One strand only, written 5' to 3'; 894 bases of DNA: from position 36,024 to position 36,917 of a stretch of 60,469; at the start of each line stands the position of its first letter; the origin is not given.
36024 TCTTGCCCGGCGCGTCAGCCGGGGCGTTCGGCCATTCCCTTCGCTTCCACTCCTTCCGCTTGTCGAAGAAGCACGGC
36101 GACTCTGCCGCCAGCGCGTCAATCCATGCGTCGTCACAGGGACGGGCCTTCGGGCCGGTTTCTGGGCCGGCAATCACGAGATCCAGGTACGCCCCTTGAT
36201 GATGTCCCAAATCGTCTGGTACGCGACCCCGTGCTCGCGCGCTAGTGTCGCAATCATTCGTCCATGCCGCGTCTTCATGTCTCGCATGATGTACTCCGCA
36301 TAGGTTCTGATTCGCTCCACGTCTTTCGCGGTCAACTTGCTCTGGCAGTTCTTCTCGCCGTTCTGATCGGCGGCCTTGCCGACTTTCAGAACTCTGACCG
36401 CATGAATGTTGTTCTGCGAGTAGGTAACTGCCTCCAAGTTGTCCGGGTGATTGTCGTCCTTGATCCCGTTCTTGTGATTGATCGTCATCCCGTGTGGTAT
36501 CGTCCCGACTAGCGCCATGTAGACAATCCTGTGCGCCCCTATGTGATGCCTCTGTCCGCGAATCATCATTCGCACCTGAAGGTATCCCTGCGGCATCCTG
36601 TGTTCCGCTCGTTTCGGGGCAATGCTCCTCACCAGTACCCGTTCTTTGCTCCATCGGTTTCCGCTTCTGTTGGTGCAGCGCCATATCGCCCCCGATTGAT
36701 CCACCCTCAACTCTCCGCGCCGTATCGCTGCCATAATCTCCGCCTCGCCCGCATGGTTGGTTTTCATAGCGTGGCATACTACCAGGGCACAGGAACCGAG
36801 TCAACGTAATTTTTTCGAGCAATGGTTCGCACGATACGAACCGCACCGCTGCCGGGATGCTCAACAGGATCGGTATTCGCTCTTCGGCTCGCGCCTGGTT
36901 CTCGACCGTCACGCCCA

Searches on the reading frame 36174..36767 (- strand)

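Call 91: search_protein_families(library=pfam, proteins=[window:36174-36767:-], max_evalue=0.001)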
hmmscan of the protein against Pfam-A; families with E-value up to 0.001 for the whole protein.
window:36174-36767:- (197 aa): 1 family
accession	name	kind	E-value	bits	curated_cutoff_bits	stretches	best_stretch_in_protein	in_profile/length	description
PF13392.12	HNH_3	-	1.1e-13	51.1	24.8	1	77-120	2-45/46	HNH endonuclease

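Call 92: search_protein_families(library=phrogs, proteins=[window:36174-36767:-], max_evalue=0.001)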
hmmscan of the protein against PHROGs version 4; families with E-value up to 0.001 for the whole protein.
window:36174-36767:- (197 aa): 13 families
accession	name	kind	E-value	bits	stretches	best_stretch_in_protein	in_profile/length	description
phrog_59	-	DNA, RNA and nucleotide metabolism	3.1e-32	113.5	1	39-195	159-272/423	HNH endonuclease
phrog_1492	-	DNA, RNA and nucleotide metabolism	1.1e-18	68.7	1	56-125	90-161/414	HNH endonuclease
phrog_99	-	DNA, RNA and nucleotide metabolism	3.6e-16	60.8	1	37-124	135-206/383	HNH endonuclease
phrog_959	-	DNA, RNA and nucleotide metabolism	2.9e-15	57.2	1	13-142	9-125/138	HNH endonuclease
phrog_826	-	DNA, RNA and nucleotide metabolism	6e-12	46.7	1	59-133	94-161/281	HNH endonuclease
phrog_37683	-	unknown function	2.2e-08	34.5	1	60-189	145-270/279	-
phrog_7545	-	DNA, RNA and nucleotide metabolism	4.2e-07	31.3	1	56-118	62-128/160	HNH endonuclease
phrog_4578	-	DNA, RNA and nucleotide metabolism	5.8e-07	30.5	1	79-120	15-56/130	HNH endonuclease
phrog_3593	-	DNA, RNA and nucleotide metabolism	2.2e-06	28.5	1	69-121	86-138/210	HNH endonuclease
phrog_1891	-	DNA, RNA and nucleotide metabolism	3.1e-06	27.8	1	55-119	145-208/255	HNH endonuclease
phrog_30377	-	DNA, RNA and nucleotide metabolism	6.3e-06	27.3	1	78-120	12-52/82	HNH endonuclease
phrog_15471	-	DNA, RNA and nucleotide metabolism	5.3e-05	24.1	1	56-146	12-81/183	HNH endonuclease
phrog_1872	-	DNA, RNA and nucleotide metabolism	0.00024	22.1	1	60-147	46-133/166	endonuclease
